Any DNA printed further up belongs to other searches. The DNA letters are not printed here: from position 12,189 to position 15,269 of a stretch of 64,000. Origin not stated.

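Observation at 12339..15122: RING/zf-TRAF + BTB(T1) + pentapeptide-repeat + TLDc protein: a KCTD9-like core with E3-ligase and TLDc additions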

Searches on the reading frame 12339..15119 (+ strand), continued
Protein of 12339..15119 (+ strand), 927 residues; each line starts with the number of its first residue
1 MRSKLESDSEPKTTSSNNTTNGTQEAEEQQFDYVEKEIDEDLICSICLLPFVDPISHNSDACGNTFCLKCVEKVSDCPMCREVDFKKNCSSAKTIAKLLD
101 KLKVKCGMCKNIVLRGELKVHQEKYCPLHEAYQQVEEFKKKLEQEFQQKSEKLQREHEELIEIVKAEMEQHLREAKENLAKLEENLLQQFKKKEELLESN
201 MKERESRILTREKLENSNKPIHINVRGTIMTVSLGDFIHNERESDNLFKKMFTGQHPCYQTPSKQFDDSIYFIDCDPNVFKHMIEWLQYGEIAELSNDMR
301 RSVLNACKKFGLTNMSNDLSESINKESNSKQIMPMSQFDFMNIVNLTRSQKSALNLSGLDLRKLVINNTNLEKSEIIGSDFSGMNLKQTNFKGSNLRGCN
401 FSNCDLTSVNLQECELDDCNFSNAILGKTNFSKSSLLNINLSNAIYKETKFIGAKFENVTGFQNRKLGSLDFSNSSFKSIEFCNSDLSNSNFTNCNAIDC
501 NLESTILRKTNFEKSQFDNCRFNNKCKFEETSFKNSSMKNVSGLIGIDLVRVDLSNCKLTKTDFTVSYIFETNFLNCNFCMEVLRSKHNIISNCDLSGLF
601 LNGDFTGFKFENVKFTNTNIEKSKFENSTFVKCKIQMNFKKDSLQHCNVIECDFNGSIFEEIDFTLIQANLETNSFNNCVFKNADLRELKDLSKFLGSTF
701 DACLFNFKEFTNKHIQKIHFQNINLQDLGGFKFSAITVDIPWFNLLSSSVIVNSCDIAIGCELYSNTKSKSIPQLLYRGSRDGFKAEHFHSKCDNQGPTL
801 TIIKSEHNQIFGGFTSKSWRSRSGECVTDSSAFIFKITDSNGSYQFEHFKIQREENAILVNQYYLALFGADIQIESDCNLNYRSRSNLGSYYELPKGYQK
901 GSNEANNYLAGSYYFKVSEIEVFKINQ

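Call 10: search_protein_families(library=pfam, proteins=[P0002, P0003, P0004, P0006, P0007, P0008, P0009, P0019], max_evalue=0.1)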
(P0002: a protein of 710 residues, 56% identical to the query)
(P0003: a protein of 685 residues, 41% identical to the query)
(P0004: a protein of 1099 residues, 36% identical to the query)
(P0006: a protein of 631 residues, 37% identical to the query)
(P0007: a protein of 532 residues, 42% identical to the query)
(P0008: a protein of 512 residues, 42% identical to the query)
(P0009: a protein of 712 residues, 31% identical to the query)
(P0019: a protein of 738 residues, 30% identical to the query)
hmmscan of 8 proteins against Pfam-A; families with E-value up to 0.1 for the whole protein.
P0002 (710 aa): 10 families
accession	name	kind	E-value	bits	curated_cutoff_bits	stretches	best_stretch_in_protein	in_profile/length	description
PF07534.22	TLD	-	7.8e-22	78.4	24.5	1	532-707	7-169/170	TLDc domain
PF00805.28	Pentapeptide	-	4.2e-19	68.2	20.2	3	376-414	2-40/40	Pentapeptide repeats (8 copies)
PF13599.13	Pentapeptide_4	-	1.6e-13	50.9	38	2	339-412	5-78/78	Pentapeptide repeat region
PF13576.12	Pentapeptide_3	-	1.5e-08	35.1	27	2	376-415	5-47/48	Pentapeptide repeats (9 copies)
PF23894.2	LD_SV2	-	1.4e-07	32.2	29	1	364-437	24-92/92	SV2A/B/C luminal domain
PF02214.28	BTB_2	-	0.00012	22.8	21.4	1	217-286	1-63/94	BTB/POZ domain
PF14634.12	zf-RING_5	-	0.0056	17.1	27.9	1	41-76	2-42/43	zinc-RING finger domain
PF00097.31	zf-C3HC4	-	0.0061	16.8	21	1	41-75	1-40/40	Zinc finger, C3HC4 type (RING finger)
PF21362.3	Sina_RING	-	0.016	15.8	29.3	1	41-75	1-35/35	E3 ubiquitin-protein ligase sina/sinah, RING finger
PF02601.20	Exonuc_VII_L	-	0.057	13.3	35.9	0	128-206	146-223/315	Exonuclease VII, large subunit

P0003 (685 aa): 8 families
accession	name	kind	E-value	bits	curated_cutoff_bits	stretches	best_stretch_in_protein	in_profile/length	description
PF07534.22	TLD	-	1.1e-22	81.2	24.5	1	502-682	4-169/170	TLDc domain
PF00805.28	Pentapeptide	-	7e-20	70.7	20.2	4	284-322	2-40/40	Pentapeptide repeats (8 copies)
PF13599.13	Pentapeptide_4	-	1.5e-14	54.2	38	3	285-346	13-74/78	Pentapeptide repeat region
PF13576.12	Pentapeptide_3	-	5.2e-09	36.6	27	1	308-344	4-43/48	Pentapeptide repeats (9 copies)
PF02214.28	BTB_2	-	2.3e-06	28.3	21.4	1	167-244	2-71/94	BTB/POZ domain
PF23894.2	LD_SV2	-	2.5e-06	28.2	29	1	292-373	14-91/92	SV2A/B/C luminal domain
PF03938.19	OmpH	-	0.063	13.9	32.4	0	75-152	12-83/141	Outer membrane protein (OmpH-like)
PF03179.20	V-ATPase_G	-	0.069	14.2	28.6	0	75-134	37-96/105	Vacuolar (H+)-ATPase G subunit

P0004 (1099 aa): 10 families
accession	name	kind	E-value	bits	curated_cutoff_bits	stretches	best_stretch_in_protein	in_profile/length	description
PF00805.28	Pentapeptide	-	4.5e-65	215.1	20.2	13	858-897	1-40/40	Pentapeptide repeats (8 copies)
PF13599.13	Pentapeptide_4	-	1.2e-61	205.2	38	8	409-460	20-71/78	Pentapeptide repeat region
PF13576.12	Pentapeptide_3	-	3.8e-34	117.1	27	6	408-450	2-47/48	Pentapeptide repeats (9 copies)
PF07534.22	TLD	-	6.9e-26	91.6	24.5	1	921-1099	4-169/170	TLDc domain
PF23894.2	LD_SV2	-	5.7e-12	46.3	29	2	382-457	17-92/92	SV2A/B/C luminal domain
PF14634.12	zf-RING_5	-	0.001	19.5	27.9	1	58-93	2-42/43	zinc-RING finger domain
PF25296.1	Decapeptide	-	0.0018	18.6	45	0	397-453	2-58/74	Decapeptide repeat region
PF05605.18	zf-Di19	-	0.0054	17.4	27.5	1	88-128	4-43/54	Drought induced 19 protein (Di19), zinc-binding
PF13920.12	zf-C3HC4_3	-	0.016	15.5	27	1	57-94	4-44/49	Zinc finger, C3HC4 type (RING finger)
PF02176.24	zf-TRAF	-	0.097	13.8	27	1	114-142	7-37/60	TRAF-type zinc finger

P0006 (631 aa): 15 families
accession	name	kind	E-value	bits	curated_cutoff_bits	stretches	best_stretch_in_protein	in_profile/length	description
PF07534.22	TLD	-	5.5e-26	91.9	24.5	1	473-630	23-169/170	TLDc domain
PF00805.28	Pentapeptide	-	1.3e-17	63.4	20.2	2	396-434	2-40/40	Pentapeptide repeats (8 copies)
PF13599.13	Pentapeptide_4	-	2.7e-14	53.4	38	2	374-452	2-75/78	Pentapeptide repeat region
PF02214.28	BTB_2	-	3.5e-07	30.9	21.4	1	215-295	1-74/94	BTB/POZ domain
PF13576.12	Pentapeptide_3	-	9.6e-07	29.4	27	1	402-436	6-43/48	Pentapeptide repeats (9 copies)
PF13920.12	zf-C3HC4_3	-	0.00012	22.2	27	1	37-75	3-45/49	Zinc finger, C3HC4 type (RING finger)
PF18018.7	DNA_pol_D_N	-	0.00023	21.8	25.6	1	139-226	29-114/129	DNA polymerase delta subunit OB-fold domain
PF00651.37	BTB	-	0.0025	18.4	20.5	1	241-316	36-103/110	BTB/POZ domain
PF14634.12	zf-RING_5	-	0.0027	18.1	27.9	1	39-74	2-43/43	zinc-RING finger domain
PF05605.18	zf-Di19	-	0.0053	17.4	27.5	1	68-115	4-48/54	Drought induced 19 protein (Di19), zinc-binding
PF05917.16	DUF874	-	0.0058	16.2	21.9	1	127-202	148-217/398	Helicobacter pylori protein of unknown function (DUF874)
PF13445.12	zf-RING_UBOX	-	0.012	16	25.2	1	39-63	1-25/39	RING-type zinc-finger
PF23894.2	LD_SV2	-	0.014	16.2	29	0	399-439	29-69/92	SV2A/B/C luminal domain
PF03966.22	Trm112p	-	0.033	14.5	22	0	30-44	19-33/40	Trm112p-like protein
PF15227.12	zf-C3HC4_4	-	0.036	14.6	30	0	39-67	1-29/42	zinc finger of C3HC4-type, RING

P0007 (532 aa): 14 families
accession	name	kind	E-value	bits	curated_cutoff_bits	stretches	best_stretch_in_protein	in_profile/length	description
PF00805.28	Pentapeptide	-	1.8e-21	75.8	20.2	3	386-421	2-37/40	Pentapeptide repeats (8 copies)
PF13599.13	Pentapeptide_4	-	3.5e-20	72.3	38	4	466-527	13-73/78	Pentapeptide repeat region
PF13576.12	Pentapeptide_3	-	6.8e-14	52.3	27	3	473-515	2-47/48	Pentapeptide repeats (9 copies)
PF14835.12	zf-RING_6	-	2.4e-06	27.8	35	1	60-104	4-48/65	zf-RING of BARD1-type protein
PF02214.28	BTB_2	-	0.00015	22.5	21.4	1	233-302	1-63/94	BTB/POZ domain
PF14634.12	zf-RING_5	-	0.00018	21.9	27.9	1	66-103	2-42/43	zinc-RING finger domain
PF23894.2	LD_SV2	-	0.0013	19.5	29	1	480-529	21-69/92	SV2A/B/C luminal domain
PF03938.19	OmpH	-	0.0034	18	32.4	1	152-230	18-94/141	Outer membrane protein (OmpH-like)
PF15642.11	Tox-ODYAM1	-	0.0066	15.9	25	1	152-219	119-185/385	Toxin in Odyssella and Amoebophilus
PF13920.12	zf-C3HC4_3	-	0.01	16.1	27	1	63-104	2-44/49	Zinc finger, C3HC4 type (RING finger)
PF11822.15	BTB_SANBR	-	0.015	16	26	0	195-327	9-92/97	SANT and BTB domain regulator of CSR, BTB domain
PF00097.31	zf-C3HC4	-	0.016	15.5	21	1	66-102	1-40/40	Zinc finger, C3HC4 type (RING finger)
PF13923.12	zf-C3HC4_2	-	0.018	15.2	27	1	66-102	2-40/40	Zinc finger, C3HC4 type (RING finger)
PF13639.12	zf-RING_2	-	0.049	14.3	27.3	1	66-103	3-44/44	Ring finger domain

P0008 (512 aa): 5 families
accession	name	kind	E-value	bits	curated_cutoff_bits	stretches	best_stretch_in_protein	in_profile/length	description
PF07534.22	TLD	-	1.8e-25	90.3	24.5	1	338-509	14-169/170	TLDc domain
PF13599.13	Pentapeptide_4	-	1.1e-05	25.8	38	2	259-308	2-51/78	Pentapeptide repeat region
PF02214.28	BTB_2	-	0.0014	19.4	21.4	1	64-138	1-68/94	BTB/POZ domain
PF00805.28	Pentapeptide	-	0.028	14.4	20.2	0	285-313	3-30/40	Pentapeptide repeats (8 copies)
PF13576.12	Pentapeptide_3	-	0.045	14.4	27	0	259-291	5-39/48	Pentapeptide repeats (9 copies)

P0009 (712 aa): 7 families
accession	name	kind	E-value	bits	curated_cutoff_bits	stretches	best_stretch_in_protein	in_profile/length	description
PF07534.22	TLD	-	3.5e-25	89.3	24.5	1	560-707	24-169/170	TLDc domain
PF00805.28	Pentapeptide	-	4.8e-19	68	20.2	2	482-517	5-40/40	Pentapeptide repeats (8 copies)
PF13599.13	Pentapeptide_4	-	1.3e-14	54.5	38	3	483-543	6-63/78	Pentapeptide repeat region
PF13576.12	Pentapeptide_3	-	2.7e-10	40.8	27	2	482-518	3-42/48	Pentapeptide repeats (9 copies)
PF02214.28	BTB_2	-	0.0034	18.1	21.4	1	138-227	1-88/94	BTB/POZ domain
PF06651.16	DUF1163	-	0.023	15.2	21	0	336-361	16-41/68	Protein of unknown function (DUF1163)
PF17569.7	DUF5475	-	0.052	14.3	25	0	219-266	18-65/81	Family of unknown function (DUF5475)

P0019 (738 aa): 17 families
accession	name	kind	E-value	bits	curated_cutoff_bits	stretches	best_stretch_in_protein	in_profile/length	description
PF00805.28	Pentapeptide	-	5.3e-44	147.8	20.2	5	565-604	1-40/40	Pentapeptide repeats (8 copies)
PF13599.13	Pentapeptide_4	-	5.6e-31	106.9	38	4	480-553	1-74/78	Pentapeptide repeat region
PF13576.12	Pentapeptide_3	-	4.5e-22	78.5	27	6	462-505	1-47/48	Pentapeptide repeats (9 copies)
PF02214.28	BTB_2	-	5.2e-09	36.8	21.4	1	239-327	1-86/94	BTB/POZ domain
PF13445.12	zf-RING_UBOX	-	8.3e-06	26.1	25.2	1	24-75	1-39/39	RING-type zinc-finger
PF25296.1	Decapeptide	-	1.5e-05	25.2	45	1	492-557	7-72/74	Decapeptide repeat region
PF23894.2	LD_SV2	-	1.7e-05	25.5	29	1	447-535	3-90/92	SV2A/B/C luminal domain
PF24921.1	RING_XB3-XBAT31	-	2.6e-05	24.6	50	1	23-82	1-56/57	E3 ubiquitin-protein ligase XB3/XBAT31 RING finger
PF14634.12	zf-RING_5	-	4.4e-05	23.8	27.9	1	24-79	2-43/43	zinc-RING finger domain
PF00097.31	zf-C3HC4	-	9.8e-05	22.6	21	1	24-77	1-40/40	Zinc finger, C3HC4 type (RING finger)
PF13639.12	zf-RING_2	-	0.00052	20.7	27.3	1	24-78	3-44/44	Ring finger domain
PF13923.12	zf-C3HC4_2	-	0.0024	18.1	27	1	24-53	2-32/40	Zinc finger, C3HC4 type (RING finger)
PF17217.9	UPA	-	0.0027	17.8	27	1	149-193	78-122/140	UPA domain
PF20348.3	DUF6643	-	0.019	15.8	27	1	314-380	35-97/150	Family of unknown function (DUF6643)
PF21341.3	TRAF2_zf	-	0.034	14.2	27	0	139-148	7-16/19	TRAF2, second zinc finger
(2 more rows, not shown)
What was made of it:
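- Checked: Pfam BTB_2 scores 18.4 bits in this protein, below the 21.4 cut-off, but is above the cut-off in paralogues (22.5-30.9 bits, call 10).
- The best Pfam RING hit of paralogue P0007 is the BARD1-type zf-RING_6 (call 10).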

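Call 14: search_solved_structures(query=window:12339-15119:+, max_evalue=0.01)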
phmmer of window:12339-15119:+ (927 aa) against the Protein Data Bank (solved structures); distinct sequences matched with E-value up to 0.01: 44.
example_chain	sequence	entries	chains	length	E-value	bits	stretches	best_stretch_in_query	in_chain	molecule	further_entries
4yfo_A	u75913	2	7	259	5.5e-16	61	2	340-457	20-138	beta1_ex1 | 6beta1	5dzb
5dra_A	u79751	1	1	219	2.1e-15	59.1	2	346-449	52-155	3beta1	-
9ngw_A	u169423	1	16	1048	6.1e-15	57.6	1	354-555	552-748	IcmE (DotG)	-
7muc_AG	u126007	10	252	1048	6.1e-15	57.6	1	354-555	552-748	IcmE protein | IcmE (DotG)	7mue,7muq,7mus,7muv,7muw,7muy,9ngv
4yei_A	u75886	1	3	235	1.2e-14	56.6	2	340-450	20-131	beta1mut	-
4yc5_A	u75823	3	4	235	2.4e-14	55.6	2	340-450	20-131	beta1 | beta1 protein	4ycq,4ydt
5dqa_A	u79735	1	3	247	7.9e-14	53.9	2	339-444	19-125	t3284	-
5din_A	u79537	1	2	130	1.2e-13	53.3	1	29-127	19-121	Ligand of Numb protein X 2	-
5dns_A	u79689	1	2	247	3.1e-13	51.9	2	339-449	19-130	t1428 beta1 loop design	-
5dn0_A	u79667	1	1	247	3.2e-13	51.9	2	339-446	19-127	beta1 t1555 loop variant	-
5di5_A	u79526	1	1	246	1.1e-11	46.8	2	340-444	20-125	beta1 t801 loop variant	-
2j8k_A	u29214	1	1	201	1.2e-11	46.6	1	336-511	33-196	NP275-NP276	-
3pss_A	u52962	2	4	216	5.5e-11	44.5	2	371-432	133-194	Qnr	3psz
2xt2_A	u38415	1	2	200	1.1e-09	40.2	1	376-535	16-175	MCBG-LIKE PROTEIN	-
5h7r_D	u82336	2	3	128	1.4e-09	39.8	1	25-127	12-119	E3 ubiquitin-protein ligase LNX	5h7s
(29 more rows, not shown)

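Call 32: search_protein_representatives(protein=window:12339-15119:+)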
Query: 927 residues. Proteins with E-value up to 0.001 (for the whole library): 46897; up to 1e-10: 7158; up to 1e-30: 132. The best 150 are listed.
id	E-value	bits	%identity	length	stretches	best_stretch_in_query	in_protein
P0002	2.9e-230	783.3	60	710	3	19-438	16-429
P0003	8.6e-190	649.4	53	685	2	593-927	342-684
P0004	1.0e-175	602.8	41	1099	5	20-563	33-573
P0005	5.9e-157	540.7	61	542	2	592-925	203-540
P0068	1.1e-148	513.4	39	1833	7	773-925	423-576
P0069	1.1e-109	384.3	71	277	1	14-284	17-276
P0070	2.1e-109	383.4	56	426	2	108-439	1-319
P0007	1.7e-105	370.4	45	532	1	33-520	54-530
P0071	6.0e-96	338.9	33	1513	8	768-926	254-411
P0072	2.7e-83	297.0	44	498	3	602-926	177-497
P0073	8.5e-82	292.1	46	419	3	749-925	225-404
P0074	3.5e-68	247.0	50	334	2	747-925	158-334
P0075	1.9e-67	244.6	36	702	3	118-319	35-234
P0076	1.8e-64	234.7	29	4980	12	344-512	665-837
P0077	2.5e-63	231.0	46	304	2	770-925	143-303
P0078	1.3e-62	228.6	37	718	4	747-925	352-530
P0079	1.4e-62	228.5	45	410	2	755-924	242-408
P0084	1.2e-54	202.2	38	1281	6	779-925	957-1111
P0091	1.9e-50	188.4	41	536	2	36-334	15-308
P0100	3.7e-44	167.5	38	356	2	772-924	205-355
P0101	1.4e-43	165.6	52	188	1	748-926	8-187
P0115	2.6e-39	151.5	31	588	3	217-522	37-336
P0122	4.7e-38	147.3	28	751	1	144-655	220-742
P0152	2.4e-33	131.7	31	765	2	27-451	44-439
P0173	5.0e-32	127.4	32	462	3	770-925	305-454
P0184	2.3e-31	125.2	34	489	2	774-924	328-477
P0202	5.8e-30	120.6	30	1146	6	769-922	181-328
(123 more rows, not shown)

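Call 34: predict_structure(alignment_id=A1)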
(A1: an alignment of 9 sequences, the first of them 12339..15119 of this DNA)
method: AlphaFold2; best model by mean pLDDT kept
length: 927 residues; sequences in the alignment: 9
mean_pLDDT: 71.8   pTM: 0.35
mean pLDDT of the five models: 71.8, 70.4, 69.3, 66.0, 64.2
residues with pLDDT >= 90: 148; 70-90: 447; 50-70: 185; < 50: 147
segments of 3 or more residues with pLDDT < 50: 1-30, 52-75, 84-90, 327-333, 544-550, 563-588, 665-672, 740-771
pLDDT, mean of each block of 10 residues (from residue 1): 24 24 29 55 55 42 41 48 47 57 65 67 55 65 75 76 74 74 73 71 62 61 86 82 83 79 79 89 88 80 89 86 57 62 77 77 81 87 91 92 93 93 92 92 88 91 86 93 89 92 86 88 72 77 49 58 41 31 43 60 69 73 76 82 76 83 42 74 81 82 80 76 65 65 34 28 31 77 82 85 92 89 74 87 77 83 82 80 82 89 90 90 80
secondary structure, 60 per line:
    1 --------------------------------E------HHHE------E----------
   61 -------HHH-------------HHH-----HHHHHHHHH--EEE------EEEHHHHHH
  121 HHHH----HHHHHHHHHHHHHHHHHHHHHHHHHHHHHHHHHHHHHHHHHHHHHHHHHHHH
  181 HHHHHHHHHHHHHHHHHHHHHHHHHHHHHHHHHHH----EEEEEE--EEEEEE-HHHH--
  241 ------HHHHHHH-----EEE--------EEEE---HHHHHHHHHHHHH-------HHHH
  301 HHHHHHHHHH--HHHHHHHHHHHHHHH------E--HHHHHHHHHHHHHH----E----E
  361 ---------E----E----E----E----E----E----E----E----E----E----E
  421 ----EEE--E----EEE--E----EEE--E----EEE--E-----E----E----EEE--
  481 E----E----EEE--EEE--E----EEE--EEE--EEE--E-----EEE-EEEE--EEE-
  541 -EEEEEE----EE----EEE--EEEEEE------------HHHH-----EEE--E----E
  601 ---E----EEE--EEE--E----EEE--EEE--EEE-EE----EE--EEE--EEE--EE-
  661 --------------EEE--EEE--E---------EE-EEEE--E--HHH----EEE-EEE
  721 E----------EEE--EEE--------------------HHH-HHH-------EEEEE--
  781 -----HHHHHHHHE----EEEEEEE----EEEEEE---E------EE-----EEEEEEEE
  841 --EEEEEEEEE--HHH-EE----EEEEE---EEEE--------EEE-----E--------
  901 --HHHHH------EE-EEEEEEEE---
elements in order (helices of 4 or more, strands of 3 or more residues): H92-100 E103-105 E112-114 H115-124 H129-215 E220-225 E228-233 H235-238 H247-253 E259-261 E270-273 H277-289 H297-310 H313-327 H337-350 E425-427 E435-437 E445-447 E455-457 E476-478 E491-493 E496-498 E506-508 E511-513 E516-518 E527-529 E531-534 E537-539 E542-547 E558-560 E563-568 H581-584 E590-592 E609-611 E614-616 E624-626 E629-631 E634-636 E648-650 E653-655 E675-677 E680-682 E698-701 E714-716 E718-721 E732-734 E737-739 E774-778 H786-793 E799-805 E810-815 E833-840 E843-851 E864-868 E872-875 E884-886 H903-907 E917-924
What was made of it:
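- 12729..12983 (+): Long single alpha-helix, aa about 129-215. Presumed coiled coil. AF2 helix 129-215, pLDDT 71-76 (call 34).
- On TRAF family: Helix 129-215 (call 34).
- On Pentapeptide repeat proteins: AF2 pLDDT about 90 for aa 380-530 (call 34).
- Checked: A long helix spans 129-215 (call 34).
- The PRP-TLDc junction is predicted flexible (call 34).
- Tried and rejected: The full-length AF2 model gave a poor RING (pLDDT 41-55, call 34).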
